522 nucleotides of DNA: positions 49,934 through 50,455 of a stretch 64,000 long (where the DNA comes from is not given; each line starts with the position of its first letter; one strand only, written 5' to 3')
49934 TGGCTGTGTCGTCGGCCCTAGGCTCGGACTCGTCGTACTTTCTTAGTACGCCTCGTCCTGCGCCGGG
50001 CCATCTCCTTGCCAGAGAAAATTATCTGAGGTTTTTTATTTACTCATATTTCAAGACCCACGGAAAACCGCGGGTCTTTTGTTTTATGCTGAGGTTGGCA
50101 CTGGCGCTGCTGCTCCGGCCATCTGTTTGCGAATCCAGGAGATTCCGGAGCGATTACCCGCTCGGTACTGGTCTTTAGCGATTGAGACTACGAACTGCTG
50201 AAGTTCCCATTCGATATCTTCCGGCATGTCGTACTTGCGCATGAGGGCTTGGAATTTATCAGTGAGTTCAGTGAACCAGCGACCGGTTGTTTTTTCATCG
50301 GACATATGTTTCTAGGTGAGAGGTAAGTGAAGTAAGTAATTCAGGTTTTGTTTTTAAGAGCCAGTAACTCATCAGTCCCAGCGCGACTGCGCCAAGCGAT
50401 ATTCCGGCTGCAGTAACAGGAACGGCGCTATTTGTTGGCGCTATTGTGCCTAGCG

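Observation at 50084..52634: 800-aa surface protein with two lamin-tail domains, a long acidic low-complexity region and a C-terminal anchor, translationally coupled to a 73-aa partner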

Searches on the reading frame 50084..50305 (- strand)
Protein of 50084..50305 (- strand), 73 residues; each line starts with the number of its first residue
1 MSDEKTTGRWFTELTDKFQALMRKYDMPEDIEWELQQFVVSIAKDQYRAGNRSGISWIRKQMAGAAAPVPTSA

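Call 4: search_protein_families(library=pfam, proteins=[window:50084-50305:-], max_evalue=0.1)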
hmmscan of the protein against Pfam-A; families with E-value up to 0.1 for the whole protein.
window:50084-50305:- (73 aa): 0 families

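Call 5: search_protein_families(library=ncbifam, proteins=[window:50084-50305:-], max_evalue=0.1)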
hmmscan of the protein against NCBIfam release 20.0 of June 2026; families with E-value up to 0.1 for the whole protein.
window:50084-50305:- (73 aa): 0 families

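Call 10: find_homologous_proteins(query=window:50084-50305:-, max_evalue=0.01)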
Query window:50084-50305:- (73 aa): 3 proteins with E <= 0.01 among 3 candidates.
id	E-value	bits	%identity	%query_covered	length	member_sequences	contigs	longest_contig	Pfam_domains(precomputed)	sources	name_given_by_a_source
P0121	4.2e-42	158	100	100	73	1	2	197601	-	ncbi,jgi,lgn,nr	ncbi:hypothetical protein KBC55_03645 [Patescibacteria group bacterium]|jgi:hypothetical protein|nr:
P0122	6.3e-41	154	96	100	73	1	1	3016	-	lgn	-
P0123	7.2e-20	88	67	88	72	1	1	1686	-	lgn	-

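Call 11: find_encoding_contigs(protein=P0122, flank=10000)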
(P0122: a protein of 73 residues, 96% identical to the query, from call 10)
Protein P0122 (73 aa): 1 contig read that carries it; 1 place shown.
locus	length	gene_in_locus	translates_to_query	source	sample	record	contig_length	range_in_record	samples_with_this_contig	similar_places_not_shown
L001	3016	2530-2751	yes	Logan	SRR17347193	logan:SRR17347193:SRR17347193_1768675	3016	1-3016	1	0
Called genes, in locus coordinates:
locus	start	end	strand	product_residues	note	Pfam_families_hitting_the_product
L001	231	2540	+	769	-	PF00932:LTD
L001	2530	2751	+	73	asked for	-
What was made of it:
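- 50295..50305 (-): 11-nt overlap of the small gene's start with the large gene's end (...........). The same overlap is present in L001 (call 11).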

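Call 12: find_encoding_contigs(protein=P0123, flank=10000)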
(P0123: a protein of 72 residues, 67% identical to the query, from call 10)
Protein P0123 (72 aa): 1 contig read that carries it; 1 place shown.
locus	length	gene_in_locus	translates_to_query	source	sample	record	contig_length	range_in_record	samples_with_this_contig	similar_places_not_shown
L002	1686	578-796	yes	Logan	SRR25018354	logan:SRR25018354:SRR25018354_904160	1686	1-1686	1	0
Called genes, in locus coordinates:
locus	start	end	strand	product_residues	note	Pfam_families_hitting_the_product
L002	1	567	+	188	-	?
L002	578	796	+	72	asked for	-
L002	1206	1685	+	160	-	?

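Call 13: find_encoding_contigs(protein=P0121, flank=10000)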
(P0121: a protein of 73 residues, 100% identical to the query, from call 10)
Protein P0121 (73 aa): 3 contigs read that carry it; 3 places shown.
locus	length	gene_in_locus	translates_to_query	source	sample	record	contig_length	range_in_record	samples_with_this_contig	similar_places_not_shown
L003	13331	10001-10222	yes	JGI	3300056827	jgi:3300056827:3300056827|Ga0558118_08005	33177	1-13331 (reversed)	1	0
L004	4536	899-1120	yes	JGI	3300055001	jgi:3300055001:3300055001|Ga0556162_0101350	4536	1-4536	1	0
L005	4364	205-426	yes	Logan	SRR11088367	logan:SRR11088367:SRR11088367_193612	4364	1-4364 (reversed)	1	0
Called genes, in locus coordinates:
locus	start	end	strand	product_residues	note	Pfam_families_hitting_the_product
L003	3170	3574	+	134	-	PF02590:SPOUT_MTase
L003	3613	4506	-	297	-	PF01145:Band_7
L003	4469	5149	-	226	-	-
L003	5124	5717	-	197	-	PF00561:Abhydrolase_1 (faint), PF06821:Ser_hydrolase, PF12697:Abhydrolase_6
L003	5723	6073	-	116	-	PF01050:MannoseP_isomer, PF07883:Cupin_2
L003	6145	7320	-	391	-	PF07787:TMEM43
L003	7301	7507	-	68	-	-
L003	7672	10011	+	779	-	PF00932:LTD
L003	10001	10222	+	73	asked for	-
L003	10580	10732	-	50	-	-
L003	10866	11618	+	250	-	PF09587:PGA_cap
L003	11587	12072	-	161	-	PF00293:NUDIX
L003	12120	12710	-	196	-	PF03703:bPH_2 (weak)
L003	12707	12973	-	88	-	-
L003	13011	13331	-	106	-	?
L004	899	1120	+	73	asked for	-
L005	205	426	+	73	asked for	-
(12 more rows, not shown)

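Call 30: predict_structure(alignment_id=A1)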
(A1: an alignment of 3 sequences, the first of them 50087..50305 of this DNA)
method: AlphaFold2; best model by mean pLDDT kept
length: 73 residues; sequences in the alignment: 3
mean_pLDDT: 79.4   pTM: 0.59
mean pLDDT of the five models: 79.4, 74.6, 73.2, 72.6, 67.9
residues with pLDDT >= 90: 7; 70-90: 51; 50-70: 10; < 50: 5
segments of 3 or more residues with pLDDT < 50: 69-73
pLDDT, mean of each block of 10 residues (from residue 1): 68 86 85 89 89 88 62 43
secondary structure, 60 per line:
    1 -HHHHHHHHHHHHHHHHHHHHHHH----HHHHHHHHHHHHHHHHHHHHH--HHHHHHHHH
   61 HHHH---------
elements in order: H2-24 H29-49 H52-64
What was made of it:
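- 50084..50305 (-): Small gene, 73 aa, cytoplasmic three-helix bundle of an unannotated family. Conserved patch Q46 Y47 . . G50 N51 . S53 G54 I55 . W57 . R59. Model pLDDT 79 with three helices (call 30).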

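Call 31: search_protein_representatives(alignment_id=A1)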
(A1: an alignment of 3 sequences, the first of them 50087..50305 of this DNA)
Query: 3 sequences, 73 profile positions. Proteins with E-value up to 0.001 (for the whole library): 79; up to 1e-10: 21; up to 1e-30: 0. The best 79 are listed.
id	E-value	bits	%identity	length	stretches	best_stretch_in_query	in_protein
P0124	6.1e-22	93.3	-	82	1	3-63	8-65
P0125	1.4e-21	92.1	-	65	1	16-69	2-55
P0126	5.4e-21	90.3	-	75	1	4-63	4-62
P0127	1.2e-20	89.2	-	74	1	4-70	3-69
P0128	1.7e-18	82.3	-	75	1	1-63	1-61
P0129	2.1e-17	78.8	-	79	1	4-66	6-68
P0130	5.8e-16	74.1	-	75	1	1-68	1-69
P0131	1.2e-15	73.2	-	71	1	8-61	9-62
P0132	4.8e-14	68.0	-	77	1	1-65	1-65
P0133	7.2e-14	67.4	-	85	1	4-63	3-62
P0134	1.4e-13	66.5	-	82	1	6-62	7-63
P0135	2.1e-13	66.0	-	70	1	3-64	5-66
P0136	2.9e-13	65.5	-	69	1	5-63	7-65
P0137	5.3e-13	64.7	-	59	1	13-60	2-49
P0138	6.5e-13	64.4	-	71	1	6-66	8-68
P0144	5.1e-11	58.3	-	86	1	7-70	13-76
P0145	1.2e-10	57.1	-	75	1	5-62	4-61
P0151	7.1e-09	51.5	-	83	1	7-70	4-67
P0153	1.2e-08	50.7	-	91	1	3-65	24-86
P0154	1.6e-08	50.3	-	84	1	2-62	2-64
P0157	4.8e-08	48.8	-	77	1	6-61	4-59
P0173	3.4e-06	42.9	-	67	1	1-60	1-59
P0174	4.2e-06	42.6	-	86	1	1-66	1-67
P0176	4.6e-06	42.4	-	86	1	8-65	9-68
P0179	1.2e-05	41.1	-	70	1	4-62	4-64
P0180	1.5e-05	40.8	-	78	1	1-63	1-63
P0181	1.7e-05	40.6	-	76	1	3-73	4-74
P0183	1.8e-05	40.5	-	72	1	8-67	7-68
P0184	2.2e-05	40.3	-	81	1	6-63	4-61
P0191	5.9e-05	38.9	-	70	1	27-66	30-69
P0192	1.4e-04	37.7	-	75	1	3-62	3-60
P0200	6.5e-04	35.6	-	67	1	8-64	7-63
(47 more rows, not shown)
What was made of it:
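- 50084..50305 (-): 79 family representatives (call 31).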

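Call 35: fold_search(model_id=the predicted structure, library=pdb)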
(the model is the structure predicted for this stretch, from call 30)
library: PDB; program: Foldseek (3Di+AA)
matches with E <= 10: 47; with E <= 0.001: 0
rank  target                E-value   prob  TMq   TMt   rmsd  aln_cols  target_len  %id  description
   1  7rmx                  2.6e-01  0.97  0.55  0.21   4.0        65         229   18  Structure of De Novo designed tunable symmetric protein pockets (released 2022-08-03)
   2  7jzm_A                9.4e-01  0.82  0.55  0.61   3.7        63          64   13  SARS-CoV-2 spike in complex with LCB3 (local refinement of the RBD and LCB3) (released 2020-09-23)
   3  9jm1_C                1.4e+00  0.63  0.49  0.54   3.5        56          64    9  Crystal structure of de novo designed light-responsive oligomer C2-5 (LRO-C2-5) (released 2025-08-27)
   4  8s1x_B                1.5e+00  0.57  0.48  0.55   4.4        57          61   10  Crystal structure of Actinonin-bound PDF1 and the computationally designed DBAct553_1 protein binder (released 2024-10-30)
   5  3t47_A                1.5e+00  0.38  0.42  0.43   6.0        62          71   14  Crystal Structure of truncated form of Staphylococcal Complement Inhibitor D (SCIN-D) at 1.3 Angstrom (released 2011-11-23)
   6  9jm2_A                1.8e+00  0.38  0.45  0.48   4.1        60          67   13  Crystal structure of de novo designed light-responsive oligomer C2-35 (LRO-C2-35) at acidic pH (pH 4.5) (released 2025-08-27)
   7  3t46                  1.8e+00  0.35  0.42  0.41   5.8        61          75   15  Crystal structure of Staphylococcal Complement Inhibitor D (SCIN-D) at 1.5 Angstrom (released 2011-11-23)
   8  9jm2_B                2.0e+00  0.30  0.45  0.47   4.8        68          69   13  Crystal structure of de novo designed light-responsive oligomer C2-35 (LRO-C2-35) at acidic pH (pH 4.5) (released 2025-08-27)
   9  3f2e                  2.8e+00  0.30  0.48  0.43   6.8        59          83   15  Crystal structure of Yellowstone SIRV coat protein C-terminus (released 2009-04-21)
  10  7yh8_A                3.0e+00  0.51  0.55  0.63   2.7        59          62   10  Crystal structure of a heterochiral protein complex (released 2023-07-19)
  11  9jm1_A                3.2e+00  0.38  0.52  0.56   3.7        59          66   12  Crystal structure of de novo designed light-responsive oligomer C2-5 (LRO-C2-5) (released 2025-08-27)
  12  9dn6_A                3.6e+00  0.25  0.46  0.29   5.2        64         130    9  Insulin receptor bound with de novo designed agonist called "RF-405". (released 2025-10-01)
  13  7uni_D                4.1e+00  0.23  0.48  0.19   4.1        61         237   10  De novo designed chlorophyll dimer protein with Zn pheophorbide a methyl ester, SP2-ZnPPaM (released 2023-04-19)
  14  5cwg                  4.1e+00  0.21  0.51  0.24   4.4        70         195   16  Crystal structure of de novo designed helical repeat protein DHR10 (released 2015-12-16)
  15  8orq_C                4.3e+00  0.13  0.35  0.09   5.8        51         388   16  Cryo-EM structure of Pyrococcus furiosus apo form RNA polymerase open clamp conformation (released 2024-04-24)
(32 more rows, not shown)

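Call 38: find_related_loci(query=A4, collection=genome_contigs, flank=6000)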
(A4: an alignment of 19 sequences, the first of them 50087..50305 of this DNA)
Query A4 (73 aa) in genome_contigs; peptide patterns used: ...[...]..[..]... (x = any residue, [..] = any of these).
44 stretches matched a pattern; 26 encode a relative of the query (tblastn E <= 1e-3); 26 distinct loci.
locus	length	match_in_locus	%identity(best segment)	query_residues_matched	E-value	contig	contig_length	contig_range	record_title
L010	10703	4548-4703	60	10-61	8e-20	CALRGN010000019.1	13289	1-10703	MAG: Candidatus Uhrbacteria bacterium isolate TH-11nov19-157 genome assembly, contig: TH-11nov19-C11647, whole genome sh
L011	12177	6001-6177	54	9-67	2e-19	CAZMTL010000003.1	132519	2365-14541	MAG TPA_asm: uncultured Gammaproteobacteria bacterium isolate SRP329715_co2_384 genome assembly, contig: NODE_247_length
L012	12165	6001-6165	57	10-65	4e-19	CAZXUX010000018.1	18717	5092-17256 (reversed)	MAG TPA_asm: uncultured Gammaproteobacteria bacterium isolate SRP342105_co1_333 genome assembly, contig: NODE_3962_lengt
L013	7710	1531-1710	53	1-59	7e-19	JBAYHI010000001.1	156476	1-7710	MAG: Patescibacteria group bacterium isolate SO_2016_GW1_146 scaffold00219_OW334_2016, whole genome shotgun sequence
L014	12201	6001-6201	45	1-68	2e-18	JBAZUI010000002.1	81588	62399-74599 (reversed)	MAG: Patescibacteria group bacterium isolate SO_2017_GW1_224 NODE_1818_length_81588_cov_1.729613_OW334_2017, whole genom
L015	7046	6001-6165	49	9-63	7e-18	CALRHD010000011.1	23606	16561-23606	MAG: Candidatus Uhrbacteria bacterium isolate MaH-04nov19-192 genome assembly, contig: MaH-04nov19-C5337, whole genome s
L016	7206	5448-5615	46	6-61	1e-16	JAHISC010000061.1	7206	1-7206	MAG: Patescibacteria group bacterium isolate MM_PC_MetaG.mb.155 MM_PC_MetaG.mb.155_k141_713009, whole genome shotgun seq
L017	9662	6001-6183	43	7-67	2e-16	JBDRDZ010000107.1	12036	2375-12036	MAG: Patescibacteria group bacterium isolate MEGAHIT-group-1.29 k141_10540604, whole genome shotgun sequence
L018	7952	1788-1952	49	8-62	2e-15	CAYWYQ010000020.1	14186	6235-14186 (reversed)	MAG TPA_asm: uncultured Gammaproteobacteria bacterium isolate SRP200020_co5_417 genome assembly, contig: NODE_6655_lengt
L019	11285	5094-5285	42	7-73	2e-15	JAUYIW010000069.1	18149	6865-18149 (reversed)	MAG: Candidatus Uhrbacteria bacterium isolate C24_metabat.bin.112 C24_k141_117100, whole genome shotgun sequence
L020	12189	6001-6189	44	1-63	3e-15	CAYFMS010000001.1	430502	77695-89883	MAG TPA_asm: uncultured Gammaproteobacteria bacterium isolate ERP019367_co1_75 genome assembly, contig: NODE_26_length_4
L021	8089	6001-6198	42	8-73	4e-15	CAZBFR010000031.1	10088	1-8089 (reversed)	MAG TPA_asm: uncultured Gammaproteobacteria bacterium isolate binchicken_co105_181 genome assembly, contig: NODE_8681_le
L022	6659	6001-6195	38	4-68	2e-14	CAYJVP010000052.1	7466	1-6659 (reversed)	MAG TPA_asm: uncultured Gammaproteobacteria bacterium isolate ERP125453_co1_234 genome assembly, contig: NODE_12409_leng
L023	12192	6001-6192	38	8-71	3e-14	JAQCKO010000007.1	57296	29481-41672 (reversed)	MAG: bacterium isolate casp40-mb.74 NODE_1205_length_57296_cov_0.130182, whole genome shotgun sequence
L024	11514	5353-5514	46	8-61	5e-14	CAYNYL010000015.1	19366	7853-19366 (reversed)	MAG TPA_asm: uncultured Gammaproteobacteria bacterium isolate SRP300315_co1_29 genome assembly, contig: NODE_1318_length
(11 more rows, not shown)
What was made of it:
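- Tried and rejected: It was repeated with 19 closer sequences (call 38).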

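Call 58: search_protein_families(library=pfam, alignment_id=A3, max_evalue=0.05)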
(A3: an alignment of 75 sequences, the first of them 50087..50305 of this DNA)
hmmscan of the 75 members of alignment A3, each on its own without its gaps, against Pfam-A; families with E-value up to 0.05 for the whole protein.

A. member 1, window:50087-50305:- (73 aa): 0 families

B. families by the number of members that match (of 75 scanned): 13 families
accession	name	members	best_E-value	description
PF17320.7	DUF5363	3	1.4e-06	Family of unknown function (DUF5363)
PF07813.17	LTXXQ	3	0.012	LTXXQ motif family protein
PF04245.18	NA37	2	0.001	37-kD nucleoid-associated bacterial protein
PF24272.1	DUF7468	1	0.0075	Family of unknown function (DUF7468)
PF00244.26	14-3-3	1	0.015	14-3-3 protein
PF13542.12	HTH_Tnp_ISL3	1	0.018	Helix-turn-helix domain of transposase family ISL3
PF05164.18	ZapA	1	0.025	Cell division protein ZapA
PF09626.15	DHC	1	0.029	Dihaem cytochrome c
PF19622.4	DUF6127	1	0.032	Family of unknown function (DUF6127)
PF09548.15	Spore_III_AB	1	0.036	Stage III sporulation protein AB (spore_III_AB)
PF23269.1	DUF7074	1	0.04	Domain of unknown function (DUF7074)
PF09720.15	Unstab_antitox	1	0.04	Putative addiction module component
PF23498.1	MgtT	1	0.045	MgtT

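Call 59: search_solved_structures(query=A3, max_evalue=10)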
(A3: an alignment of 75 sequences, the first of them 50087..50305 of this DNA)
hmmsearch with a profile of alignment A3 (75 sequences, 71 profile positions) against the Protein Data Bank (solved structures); distinct sequences matched with E-value up to 10: 9.
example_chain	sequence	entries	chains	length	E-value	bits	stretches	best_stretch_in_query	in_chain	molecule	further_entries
9hnh_A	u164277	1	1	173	0.0062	19.8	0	8-46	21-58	Chains: A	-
6w2s_3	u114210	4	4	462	0.65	13.3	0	33-56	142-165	Eukaryotic translation initiation factor 3 subunit E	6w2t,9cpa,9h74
6zvj_E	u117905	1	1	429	0.68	13.3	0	33-56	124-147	Eukaryotic translation initiation factor 3 subunit E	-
28zx_e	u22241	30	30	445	0.72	13.2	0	33-56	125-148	Eukaryotic translation initiation factor 3 subunit E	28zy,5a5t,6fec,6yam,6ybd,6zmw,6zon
3j8b_E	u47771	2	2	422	0.75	13.1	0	33-56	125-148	Eukaryotic translation initiation factor 3 subunit E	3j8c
3mlg_A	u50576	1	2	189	0.82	13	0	12-37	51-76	2X chimera of Helicobacter pylori protein HP0242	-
3qky_A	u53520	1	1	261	0.92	12.8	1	24-49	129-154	Outer membrane assembly lipoprotein YfiO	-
21gi_A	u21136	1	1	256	1.6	12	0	12-37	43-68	A designed protein Three-twist Knot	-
2ggz_A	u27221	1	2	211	2.5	11.4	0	18-46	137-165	Guanylyl cyclase-activating protein 3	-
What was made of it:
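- On Any described family for the 73-aa protein (Pfam, NCBIfam, PHROGs, PADLOC, PDB): The PDB profile search gave a best E of 0.0062 (call 59).
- Tried and rejected: The PDB profile search was negative (call 59).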

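Call 60: search_protein_families(library=pfam, proteins=[P0133, P0151, P0153, P0134, P0176, P0144, P0154, P0174, P0124, P0184], max_evalue=0.05)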
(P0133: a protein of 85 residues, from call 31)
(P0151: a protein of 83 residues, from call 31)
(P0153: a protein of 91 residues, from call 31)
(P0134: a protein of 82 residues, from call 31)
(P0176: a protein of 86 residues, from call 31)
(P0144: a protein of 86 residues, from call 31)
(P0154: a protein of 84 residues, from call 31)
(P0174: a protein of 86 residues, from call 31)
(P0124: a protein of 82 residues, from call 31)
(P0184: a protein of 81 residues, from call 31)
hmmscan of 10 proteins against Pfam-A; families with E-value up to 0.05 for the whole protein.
P0133 (85 aa): 0 families

P0151 (83 aa): 1 family
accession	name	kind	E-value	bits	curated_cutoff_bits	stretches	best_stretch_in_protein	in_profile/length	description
PF07813.17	LTXXQ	-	0.012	16.7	24.3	1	15-43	6-34/100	LTXXQ motif family protein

P0153 (91 aa): 0 families

P0134 (82 aa): 1 family
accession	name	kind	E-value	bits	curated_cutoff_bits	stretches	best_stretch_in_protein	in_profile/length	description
PF24272.1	DUF7468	-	0.0075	16.9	27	1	10-68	2-57/69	Family of unknown function (DUF7468)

P0176 (86 aa): 1 family
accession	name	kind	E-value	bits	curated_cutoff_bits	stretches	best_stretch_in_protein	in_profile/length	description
PF00244.26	14-3-3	-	0.015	15.3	33.2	1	5-72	4-65/223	14-3-3 protein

P0144 (86 aa): 0 families

P0154 (84 aa): 0 families

P0174 (86 aa): 0 families

P0124 (82 aa): 0 families

P0184 (81 aa): 0 families

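Call 61: search_protein_families(library=pfam, proteins=[P0173, P0180, P0181, P0183, P0191, P0200, P0179, P0192, P0145, P0157], max_evalue=0.05)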
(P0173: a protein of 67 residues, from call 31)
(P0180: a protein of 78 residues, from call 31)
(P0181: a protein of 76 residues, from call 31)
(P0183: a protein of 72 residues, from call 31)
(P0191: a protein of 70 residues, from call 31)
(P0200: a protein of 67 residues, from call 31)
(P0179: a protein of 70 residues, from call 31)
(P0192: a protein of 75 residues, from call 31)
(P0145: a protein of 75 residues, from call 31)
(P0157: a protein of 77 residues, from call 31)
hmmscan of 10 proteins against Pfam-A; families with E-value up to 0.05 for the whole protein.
P0173 (67 aa): 0 families

P0180 (78 aa): 1 family
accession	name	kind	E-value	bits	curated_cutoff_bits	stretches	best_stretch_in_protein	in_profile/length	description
PF09626.15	DHC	-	0.029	15.8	22.2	1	6-51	18-62/116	Dihaem cytochrome c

P0181 (76 aa): 1 family
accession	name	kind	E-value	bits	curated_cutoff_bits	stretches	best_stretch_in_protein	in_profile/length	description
PF23498.1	MgtT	-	0.045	13.6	27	0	62-72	5-15/34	MgtT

P0183 (72 aa): 1 family
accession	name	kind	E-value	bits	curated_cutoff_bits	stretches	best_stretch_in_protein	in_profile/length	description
PF17320.7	DUF5363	-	0.0029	17.8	25.8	1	5-28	4-27/54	Family of unknown function (DUF5363)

P0191 (70 aa): 0 families

P0200 (67 aa): 1 family
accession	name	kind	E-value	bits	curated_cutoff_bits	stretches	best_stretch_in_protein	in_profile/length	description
PF23269.1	DUF7074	-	0.04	14.6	27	1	16-65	10-58/88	Domain of unknown function (DUF7074)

P0179 (70 aa): 1 family
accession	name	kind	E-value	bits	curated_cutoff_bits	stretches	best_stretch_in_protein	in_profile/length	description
PF17320.7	DUF5363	-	0.00036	20.7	25.8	1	1-27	1-27/54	Family of unknown function (DUF5363)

P0192 (75 aa): 1 family
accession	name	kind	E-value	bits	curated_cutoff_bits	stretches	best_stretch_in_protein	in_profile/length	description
PF17320.7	DUF5363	-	1.4e-06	28.4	25.8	1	1-28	1-28/54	Family of unknown function (DUF5363)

P0145 (75 aa): 1 family
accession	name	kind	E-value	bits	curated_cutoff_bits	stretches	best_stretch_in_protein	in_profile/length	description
PF13542.12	HTH_Tnp_ISL3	-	0.018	14.9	27.4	0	30-44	12-26/51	Helix-turn-helix domain of transposase family ISL3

P0157 (77 aa): 0 families
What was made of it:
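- On Any described family for the 73-aa protein (Pfam, NCBIfam, PHROGs, PADLOC, PDB): Of 75 family members, 3 match the first half of DUF5363, the best at 1.4e-6 (calls 58, 61).
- Tried and rejected: DUF5363: 3 of 75 members match only its N-terminal half (calls 58, 60, 61).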

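Call 88: search_protein_families(library=phrogs, proteins=[window:50084-50305:-, P0135, P0192], max_evalue=0.01)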
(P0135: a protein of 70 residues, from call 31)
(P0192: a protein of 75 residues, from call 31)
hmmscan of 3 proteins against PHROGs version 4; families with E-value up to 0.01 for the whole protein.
window:50084-50305:- (73 aa): 0 families

P0135 (70 aa): 0 families

P0192 (75 aa): 0 families
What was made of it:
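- On Any described family for the 73-aa protein (Pfam, NCBIfam, PHROGs, PADLOC, PDB): No hit for the window protein (calls 4, 5, 88).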
